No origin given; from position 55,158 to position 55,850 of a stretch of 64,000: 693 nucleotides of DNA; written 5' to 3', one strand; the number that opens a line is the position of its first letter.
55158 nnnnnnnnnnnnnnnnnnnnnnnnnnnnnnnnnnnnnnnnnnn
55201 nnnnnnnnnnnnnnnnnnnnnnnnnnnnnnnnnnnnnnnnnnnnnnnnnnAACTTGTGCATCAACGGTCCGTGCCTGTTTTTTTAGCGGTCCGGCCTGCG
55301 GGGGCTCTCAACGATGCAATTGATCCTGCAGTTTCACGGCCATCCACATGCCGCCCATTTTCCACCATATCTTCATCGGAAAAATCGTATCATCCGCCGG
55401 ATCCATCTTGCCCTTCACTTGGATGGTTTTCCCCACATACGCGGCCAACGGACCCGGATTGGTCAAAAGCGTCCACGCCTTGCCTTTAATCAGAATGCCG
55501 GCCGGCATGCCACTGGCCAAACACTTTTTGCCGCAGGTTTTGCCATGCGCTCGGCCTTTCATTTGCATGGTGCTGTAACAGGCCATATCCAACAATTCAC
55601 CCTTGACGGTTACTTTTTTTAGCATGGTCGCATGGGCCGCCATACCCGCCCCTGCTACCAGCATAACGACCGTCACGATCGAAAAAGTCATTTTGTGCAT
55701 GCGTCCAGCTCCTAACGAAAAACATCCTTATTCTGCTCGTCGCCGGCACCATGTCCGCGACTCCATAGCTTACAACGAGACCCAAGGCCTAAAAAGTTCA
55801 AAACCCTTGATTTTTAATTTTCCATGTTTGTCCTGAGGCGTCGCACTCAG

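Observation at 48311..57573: cnrYXH-CBA-like layout: membrane sensor/anti-sigma candidate, ECF sigma, periplasmic metal-binding candidate, then MFP-RND-OMF heavy-metal efflux, with non-homologous-looking sensor parts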

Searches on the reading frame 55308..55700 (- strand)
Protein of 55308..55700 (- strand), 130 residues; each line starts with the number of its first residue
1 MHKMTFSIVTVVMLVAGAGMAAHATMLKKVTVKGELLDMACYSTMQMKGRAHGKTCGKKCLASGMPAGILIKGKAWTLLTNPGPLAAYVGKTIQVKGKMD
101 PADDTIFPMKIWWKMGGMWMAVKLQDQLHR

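Call 3: search_protein_families(library=pfam, proteins=[window:55308-55700:-], max_evalue=0.1)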
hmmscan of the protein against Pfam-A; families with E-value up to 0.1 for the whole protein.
window:55308-55700:- (130 aa): 0 families

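Call 4: search_protein_families(library=ncbifam, proteins=[window:55308-55700:-], max_evalue=0.1)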
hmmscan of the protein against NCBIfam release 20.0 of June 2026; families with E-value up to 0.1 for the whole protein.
window:55308-55700:- (130 aa): 0 families

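Call 6: find_homologous_proteins(query=window:55308-55700:-, max_evalue=0.01)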
Query window:55308-55700:- (130 aa): 17 proteins with E <= 0.01 among 21 candidates.
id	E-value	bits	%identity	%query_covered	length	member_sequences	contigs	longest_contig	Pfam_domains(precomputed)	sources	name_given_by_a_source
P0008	4.4e-71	255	88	100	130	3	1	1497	-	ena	-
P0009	5.1e-69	248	85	100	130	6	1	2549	-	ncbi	-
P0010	1.9e-65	237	81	100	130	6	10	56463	-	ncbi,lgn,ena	-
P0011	3.8e-59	216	75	100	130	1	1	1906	-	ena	-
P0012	2.4e-45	172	65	96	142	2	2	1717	-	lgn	-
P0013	6.3e-45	170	66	90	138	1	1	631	-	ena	-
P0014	8.9e-45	170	66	90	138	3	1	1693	-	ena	-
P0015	1.6e-44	169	65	90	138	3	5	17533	-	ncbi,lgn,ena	-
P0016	6.3e-43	164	59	98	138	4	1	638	-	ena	-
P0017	1.3e-29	121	51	92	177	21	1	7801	-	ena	-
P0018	3.9e-29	119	52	92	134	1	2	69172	-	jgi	jgi:hypothetical protein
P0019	1.3e-28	117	49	92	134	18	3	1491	-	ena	-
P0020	3.1e-7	48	43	55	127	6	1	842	-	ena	-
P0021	4.5e-7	48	46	53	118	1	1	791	-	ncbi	-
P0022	6.9e-7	47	41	55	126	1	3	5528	-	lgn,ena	-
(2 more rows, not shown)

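Call 9: find_encoding_contigs(protein=P0018, flank=10000, max_places=3)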
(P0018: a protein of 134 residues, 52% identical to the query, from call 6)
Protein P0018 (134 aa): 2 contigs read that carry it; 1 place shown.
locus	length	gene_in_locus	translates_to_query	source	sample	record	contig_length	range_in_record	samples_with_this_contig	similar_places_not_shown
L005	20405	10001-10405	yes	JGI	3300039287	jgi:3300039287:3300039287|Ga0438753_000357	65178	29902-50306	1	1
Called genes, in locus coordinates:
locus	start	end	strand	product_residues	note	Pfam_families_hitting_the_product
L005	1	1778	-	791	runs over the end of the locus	-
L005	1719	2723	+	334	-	PF00072:Response_reg, PF13487:HD_5, PF01966:HD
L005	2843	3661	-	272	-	PF00793:DAHP_synth_1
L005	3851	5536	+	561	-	PF00890:FAD_binding_2, PF01266:DAO (weak), PF07992:Pyr_redox_2 (faint), PF02910:Succ_DH_flav_C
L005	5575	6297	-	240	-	PF07224:Chlorophyllase (weak), PF01738:DLH, PF00326:Peptidase_S9 (faint)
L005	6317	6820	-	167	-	PF00578:AhpC-TSA, PF08534:Redoxin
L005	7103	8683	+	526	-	PF00089:Trypsin, PF13365:Trypsin_2, PF00595:PDZ, PF13180:PDZ_2, PF17820:PDZ_6, PF00595:PDZ, PF13180:PDZ_2, PF17820:PDZ_6 (weak), +2 more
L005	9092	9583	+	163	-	-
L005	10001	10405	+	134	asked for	-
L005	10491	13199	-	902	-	PF00933:Glyco_hydro_3, PF01915:Glyco_hydro_3_C, PF03422:CBM_6, PF18099:CBM_35_2, PF14310:Fn3-like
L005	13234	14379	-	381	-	PF01916:DS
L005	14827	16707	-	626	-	PF00004:AAA, PF07728:AAA_5 (weak), PF17862:AAA_lid_3, PF01434:Peptidase_M41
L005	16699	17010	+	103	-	-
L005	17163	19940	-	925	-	PF13492:GAF_3 (faint), PF01590:GAF, PF13185:GAF_2, PF00990:GGDEF, PF00563:EAL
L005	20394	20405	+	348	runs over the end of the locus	PF04958:AstA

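Call 10: find_encoding_contigs(protein=P0015, flank=10000, max_places=3)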
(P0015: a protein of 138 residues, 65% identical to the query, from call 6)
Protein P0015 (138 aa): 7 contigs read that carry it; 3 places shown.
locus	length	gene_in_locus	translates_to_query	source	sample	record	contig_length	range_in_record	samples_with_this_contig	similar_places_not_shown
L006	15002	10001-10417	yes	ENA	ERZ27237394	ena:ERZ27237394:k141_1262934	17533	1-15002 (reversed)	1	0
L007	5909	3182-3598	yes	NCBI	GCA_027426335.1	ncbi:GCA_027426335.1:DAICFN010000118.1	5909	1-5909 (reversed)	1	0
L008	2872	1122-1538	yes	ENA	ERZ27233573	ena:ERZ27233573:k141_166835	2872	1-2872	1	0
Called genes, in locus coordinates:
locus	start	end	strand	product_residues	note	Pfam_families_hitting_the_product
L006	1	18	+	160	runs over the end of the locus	-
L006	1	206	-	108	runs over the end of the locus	-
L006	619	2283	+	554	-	-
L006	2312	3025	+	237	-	-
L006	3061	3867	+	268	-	-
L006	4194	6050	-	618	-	PF04945:YHS, PF00343:Phosphorylase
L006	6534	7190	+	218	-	-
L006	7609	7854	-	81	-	-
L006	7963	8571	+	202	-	PF04542:Sigma70_r2, PF08281:Sigma70_r4_2, PF04545:Sigma70_r4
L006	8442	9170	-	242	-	PF01435:Peptidase_M48 (weak)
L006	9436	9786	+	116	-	-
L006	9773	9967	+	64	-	-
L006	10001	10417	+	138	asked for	-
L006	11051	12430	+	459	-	PF25919:BSH_CusB, PF25954:Beta-barrel_RND_2, PF25975:CzcB_C (weak)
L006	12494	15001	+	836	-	?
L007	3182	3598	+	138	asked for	-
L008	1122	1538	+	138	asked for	-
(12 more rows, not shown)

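Call 11: find_encoding_contigs(protein=P0022, flank=10000, max_places=3)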
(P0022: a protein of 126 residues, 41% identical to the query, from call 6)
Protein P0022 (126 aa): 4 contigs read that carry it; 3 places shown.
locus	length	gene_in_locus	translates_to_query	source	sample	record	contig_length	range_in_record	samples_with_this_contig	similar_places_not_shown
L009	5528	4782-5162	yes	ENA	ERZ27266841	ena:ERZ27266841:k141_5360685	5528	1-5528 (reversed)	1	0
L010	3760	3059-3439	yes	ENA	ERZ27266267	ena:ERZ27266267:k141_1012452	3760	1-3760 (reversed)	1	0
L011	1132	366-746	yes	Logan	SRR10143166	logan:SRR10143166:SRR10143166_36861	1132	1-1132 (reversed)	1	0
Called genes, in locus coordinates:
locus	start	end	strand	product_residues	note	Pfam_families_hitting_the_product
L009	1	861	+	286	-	?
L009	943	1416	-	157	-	PF05239:PRC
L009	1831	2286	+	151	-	-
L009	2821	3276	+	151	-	PF01258:zf-dskA_traR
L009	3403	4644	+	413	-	PF00462:Glutaredoxin, PF13417:GST_N_3 (weak), PF00890:FAD_binding_2 (weak), PF01266:DAO (weak), PF07992:Pyr_redox_2, PF12831:FAD_oxidored, PF13738:Pyr_redox_3, PF00070:Pyr_redox, +5 more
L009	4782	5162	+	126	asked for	-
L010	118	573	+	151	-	-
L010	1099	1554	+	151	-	PF01258:zf-dskA_traR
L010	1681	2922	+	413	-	PF00462:Glutaredoxin, PF13417:GST_N_3 (weak), PF00890:FAD_binding_2 (weak), PF01266:DAO (weak), PF07992:Pyr_redox_2, PF12831:FAD_oxidored, PF13738:Pyr_redox_3, PF00070:Pyr_redox, +5 more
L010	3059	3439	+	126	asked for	-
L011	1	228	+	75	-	?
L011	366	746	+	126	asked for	-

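Call 31: search_solved_structures(query=A4, max_evalue=10)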
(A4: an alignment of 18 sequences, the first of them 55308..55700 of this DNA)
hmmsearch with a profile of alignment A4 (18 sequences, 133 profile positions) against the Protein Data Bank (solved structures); distinct sequences matched with E-value up to 10: 4.
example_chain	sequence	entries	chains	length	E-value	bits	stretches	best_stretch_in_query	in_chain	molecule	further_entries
5hcd_D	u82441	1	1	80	0.072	15.9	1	28-89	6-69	Rhipicephalus microplus RaCI2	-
5iec_A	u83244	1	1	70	0.1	15.4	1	27-87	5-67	RaCI2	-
4gnx_A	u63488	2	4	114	0.18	14.6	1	82-112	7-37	Putative uncharacterized protein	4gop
1htn_A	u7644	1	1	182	0.67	12.8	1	19-67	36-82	TETRANECTIN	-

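Call 38: predict_structure(alignment_id=A4)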
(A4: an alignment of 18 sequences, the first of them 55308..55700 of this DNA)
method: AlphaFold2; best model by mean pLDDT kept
length: 130 residues; sequences in the alignment: 18
mean_pLDDT: 82.7   pTM: 0.73
mean pLDDT of the five models: 82.7, 81.7, 81.3, 81.2, 72.1
residues with pLDDT >= 90: 91; 70-90: 8; 50-70: 8; < 50: 23
segments of 3 or more residues with pLDDT < 50: 1-4, 6-22
pLDDT, mean of each block of 10 residues (from residue 1): 44 41 70 97 94 94 96 95 95 96 94 91 66
secondary structure, 60 per line:
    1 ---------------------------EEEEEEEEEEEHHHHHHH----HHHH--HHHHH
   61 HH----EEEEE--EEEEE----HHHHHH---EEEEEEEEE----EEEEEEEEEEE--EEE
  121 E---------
elements in order: E28-38 H39-45 H50-53 H56-62 E67-71 E74-78 H83-88 E92-100 E105-115 E118-121

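Call 43: fold_search(model_id=the predicted structure, library=pdb)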
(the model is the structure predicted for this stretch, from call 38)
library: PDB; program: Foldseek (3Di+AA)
matches with E <= 10: 311; with E <= 0.001: 0
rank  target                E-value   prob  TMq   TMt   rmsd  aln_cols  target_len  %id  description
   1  3amu_A                4.8e-02  0.77  0.35  0.13  10.2       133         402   12  Crystal structure of the TiaS-tRNA(Ile2)-AMPCPP-agmatine complex (released 2011-10-19)
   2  5zh4_B                8.4e-02  0.90  0.39  0.12   6.3       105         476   11  CRYSTAL STRUCTURE OF PfKRS WITH INHIBITOR CLADO-7 (released 2018-06-27)
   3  5doi_E                8.9e-02  0.99  0.39  0.52   2.8        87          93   14  Crystal structure of Tetrahymena p45N and p19 (released 2015-11-25)
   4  5xob                  1.2e-01  0.84  0.34  0.12   5.8        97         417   16  Crystal structure of apo TiaS (tRNAIle2 agmatidine synthetase) (released 2018-08-29)
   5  4rvz                  1.2e-01  0.82  0.36  0.13   6.4       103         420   14  Crystal structure of tRNA fluorescent labeling enzyme (released 2015-03-11)
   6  4h02_B                1.5e-01  0.54  0.34  0.11   8.4       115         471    9  Crystal structure of P. falciparum Lysyl-tRNA synthetase (released 2013-05-01)
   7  4up8                  2.4e-01  0.51  0.36  0.10   7.0       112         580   10  Crystal structure of Entamoeba histolytica lysyl-tRNA synthetase apo form (released 2014-10-29)
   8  3au7                  2.6e-01  0.51  0.34  0.15   6.8       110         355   14  Crystal structure of the ZRD-deleted mutant of TiaS in complex with agmatine (released 2011-10-19)
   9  5zh4_A                2.7e-01  0.66  0.36  0.11   5.6        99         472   11  CRYSTAL STRUCTURE OF PfKRS WITH INHIBITOR CLADO-7 (released 2018-06-27)
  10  4l5t_C                2.9e-01  0.33  0.28  0.21  11.3       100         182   11  Crystal structure of the tetrameric p202 HIN2 (released 2013-07-31)
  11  8xp4_A                3.1e-01  0.47  0.35  0.11   6.8       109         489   14  Crystal Structure of human lysyl-tRNA synthetase with acetyllysine (released 2025-01-22)
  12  9m5o_A                3.1e-01  0.25  0.32  0.10   8.5       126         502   10  Plasmodium vivax aspartyl-tRNA synthetase in complex with aspartyl sulfamoyl adenosine (Asp-AMS) Complex (released 2025-06-04)
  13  6t8h_A                3.5e-01  0.69  0.35  0.12   6.0        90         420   11  Cryo-EM structure of the DNA-bound PolD-PCNA processive complex from P. abyssi (released 2020-03-04)
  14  8guf_B                3.5e-01  0.28  0.34  0.40  11.8       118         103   12  Crystal structure of cyclic B subunit of type II heat labile enterotoxin (released 2023-09-20)
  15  4gop_A                4.0e-01  0.84  0.41  0.48   4.6        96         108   10  Structure and Conformational Change of a Replication Protein A Heterotrimer Bound to ssDNA (released 2012-11-28)
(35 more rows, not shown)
